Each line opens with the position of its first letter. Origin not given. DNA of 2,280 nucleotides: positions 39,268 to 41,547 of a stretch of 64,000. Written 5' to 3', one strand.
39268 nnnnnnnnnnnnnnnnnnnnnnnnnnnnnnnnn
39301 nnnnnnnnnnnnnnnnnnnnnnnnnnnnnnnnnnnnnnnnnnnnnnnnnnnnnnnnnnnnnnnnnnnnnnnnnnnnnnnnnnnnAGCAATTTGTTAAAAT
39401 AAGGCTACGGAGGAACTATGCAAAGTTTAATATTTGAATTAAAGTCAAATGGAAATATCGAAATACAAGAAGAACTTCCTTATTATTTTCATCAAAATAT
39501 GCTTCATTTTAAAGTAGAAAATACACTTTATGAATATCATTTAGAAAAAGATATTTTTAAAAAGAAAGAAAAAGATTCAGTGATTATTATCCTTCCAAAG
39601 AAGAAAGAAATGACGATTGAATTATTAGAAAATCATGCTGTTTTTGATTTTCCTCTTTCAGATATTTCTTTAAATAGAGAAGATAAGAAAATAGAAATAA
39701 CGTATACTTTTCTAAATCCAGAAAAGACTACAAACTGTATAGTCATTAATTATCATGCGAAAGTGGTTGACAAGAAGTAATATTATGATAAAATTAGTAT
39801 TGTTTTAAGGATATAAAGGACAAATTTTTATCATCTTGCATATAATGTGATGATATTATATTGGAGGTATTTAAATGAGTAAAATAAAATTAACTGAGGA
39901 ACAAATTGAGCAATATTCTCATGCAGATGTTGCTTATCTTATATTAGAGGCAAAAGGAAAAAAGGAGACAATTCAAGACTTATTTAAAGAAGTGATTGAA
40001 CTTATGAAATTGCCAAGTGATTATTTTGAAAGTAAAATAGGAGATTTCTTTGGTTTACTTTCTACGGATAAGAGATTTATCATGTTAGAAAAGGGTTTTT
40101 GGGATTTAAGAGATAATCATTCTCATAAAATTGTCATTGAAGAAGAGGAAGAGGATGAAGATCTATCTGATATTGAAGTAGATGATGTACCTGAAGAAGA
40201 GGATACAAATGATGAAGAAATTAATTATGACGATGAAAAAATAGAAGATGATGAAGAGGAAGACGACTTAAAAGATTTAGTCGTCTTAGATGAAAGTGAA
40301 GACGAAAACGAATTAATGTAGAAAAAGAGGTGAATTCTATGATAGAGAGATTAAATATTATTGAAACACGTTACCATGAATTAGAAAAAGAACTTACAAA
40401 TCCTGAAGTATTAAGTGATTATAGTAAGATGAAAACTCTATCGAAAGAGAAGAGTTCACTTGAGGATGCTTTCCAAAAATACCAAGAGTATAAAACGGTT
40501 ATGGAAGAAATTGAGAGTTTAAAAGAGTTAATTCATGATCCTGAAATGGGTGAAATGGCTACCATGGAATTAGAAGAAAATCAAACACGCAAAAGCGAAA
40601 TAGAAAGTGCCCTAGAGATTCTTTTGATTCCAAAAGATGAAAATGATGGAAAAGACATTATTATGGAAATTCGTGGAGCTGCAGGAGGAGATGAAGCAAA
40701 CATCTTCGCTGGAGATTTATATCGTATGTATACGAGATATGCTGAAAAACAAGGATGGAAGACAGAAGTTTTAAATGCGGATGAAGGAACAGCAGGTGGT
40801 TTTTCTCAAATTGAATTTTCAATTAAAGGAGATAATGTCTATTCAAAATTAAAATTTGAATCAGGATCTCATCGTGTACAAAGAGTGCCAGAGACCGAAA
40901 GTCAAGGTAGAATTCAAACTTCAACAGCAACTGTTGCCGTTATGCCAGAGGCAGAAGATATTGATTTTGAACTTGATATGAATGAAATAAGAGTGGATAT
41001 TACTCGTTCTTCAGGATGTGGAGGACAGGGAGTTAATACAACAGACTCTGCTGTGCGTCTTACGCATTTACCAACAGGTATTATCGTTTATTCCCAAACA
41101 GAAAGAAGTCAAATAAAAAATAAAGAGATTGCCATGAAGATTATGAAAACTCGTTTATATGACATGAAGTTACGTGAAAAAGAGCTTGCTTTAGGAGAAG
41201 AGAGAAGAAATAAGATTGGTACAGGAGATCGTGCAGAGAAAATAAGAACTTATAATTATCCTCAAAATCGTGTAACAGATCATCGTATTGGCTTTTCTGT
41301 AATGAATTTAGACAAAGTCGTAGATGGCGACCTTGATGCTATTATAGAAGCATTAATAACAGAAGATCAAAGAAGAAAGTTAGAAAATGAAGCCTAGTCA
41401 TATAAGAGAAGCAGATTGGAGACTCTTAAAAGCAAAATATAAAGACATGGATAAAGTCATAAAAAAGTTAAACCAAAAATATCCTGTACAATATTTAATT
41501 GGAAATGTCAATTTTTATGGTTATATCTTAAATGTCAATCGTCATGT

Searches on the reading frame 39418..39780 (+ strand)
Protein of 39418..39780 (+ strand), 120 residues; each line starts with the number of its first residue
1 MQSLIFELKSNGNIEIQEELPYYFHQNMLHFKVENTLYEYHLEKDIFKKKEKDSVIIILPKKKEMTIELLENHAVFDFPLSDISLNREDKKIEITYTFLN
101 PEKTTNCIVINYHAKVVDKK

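Call 8: search_protein_families(library=ncbifam, proteins=[window:39418-39780:+])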
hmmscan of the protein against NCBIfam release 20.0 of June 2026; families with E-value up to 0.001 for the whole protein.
window:39418-39780:+ (120 aa): 0 families

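Call 11: search_protein_families(library=pfam, proteins=[window:39418-39780:+], max_evalue=0.01)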
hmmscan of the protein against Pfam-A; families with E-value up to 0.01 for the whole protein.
window:39418-39780:+ (120 aa): 1 family
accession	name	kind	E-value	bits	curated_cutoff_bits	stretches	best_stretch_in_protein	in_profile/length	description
PF20390.3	DUF6685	-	0.004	17.4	24.6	1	30-103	100-172/207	Family of unknown function (DUF6685)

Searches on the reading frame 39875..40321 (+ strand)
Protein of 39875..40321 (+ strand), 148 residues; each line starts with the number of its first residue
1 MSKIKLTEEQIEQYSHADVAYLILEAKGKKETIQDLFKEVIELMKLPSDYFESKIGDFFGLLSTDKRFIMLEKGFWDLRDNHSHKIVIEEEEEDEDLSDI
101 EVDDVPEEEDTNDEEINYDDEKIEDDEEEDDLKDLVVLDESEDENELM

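Call 8: search_protein_families(library=ncbifam, proteins=[window:39875-40321:+])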
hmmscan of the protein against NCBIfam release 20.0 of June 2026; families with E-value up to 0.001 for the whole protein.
window:39875-40321:+ (148 aa): 2 families
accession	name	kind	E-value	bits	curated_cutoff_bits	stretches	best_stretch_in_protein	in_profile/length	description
TIGR04567.1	RNAP_delt_lowGC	equivalog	6.9e-16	58.2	42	1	13-89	2-78/83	DNA-directed RNA polymerase subunit delta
NF045964.1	RNAP_delt_plasma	equivalog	2.7e-10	40.2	72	1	17-79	4-76/77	DNA-directed RNA polymerase subunit delta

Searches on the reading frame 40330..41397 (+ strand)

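Call 8: search_protein_families(library=ncbifam, proteins=[window:40330-41397:+])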
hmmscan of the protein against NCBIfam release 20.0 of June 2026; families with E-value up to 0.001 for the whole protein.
window:40330-41397:+ (355 aa): 5 families
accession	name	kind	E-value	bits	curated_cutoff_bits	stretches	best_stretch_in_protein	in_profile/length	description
NF001859.2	PRK00591.1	equivalog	3.7e-150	499.8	400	1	9-351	2-347/347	peptide chain release factor 1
TIGR00019.1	prfA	equivalog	3.5e-149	496.6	423.25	1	2-353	4-357/361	peptide chain release factor 1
TIGR00020.2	prfB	exception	3.6e-86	289.4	370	1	10-343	19-352/353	peptide chain release factor 2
TIGR03072.1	release_prfH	equivalog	1.5e-24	86.7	166.65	1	111-310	2-197/200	peptide chain release factor H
NF006718.0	PRK09256.1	equivalog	1.1e-08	34.9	100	1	213-245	10-42/140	alternative ribosome rescue aminoacyl-tRNA hydrolase ArfB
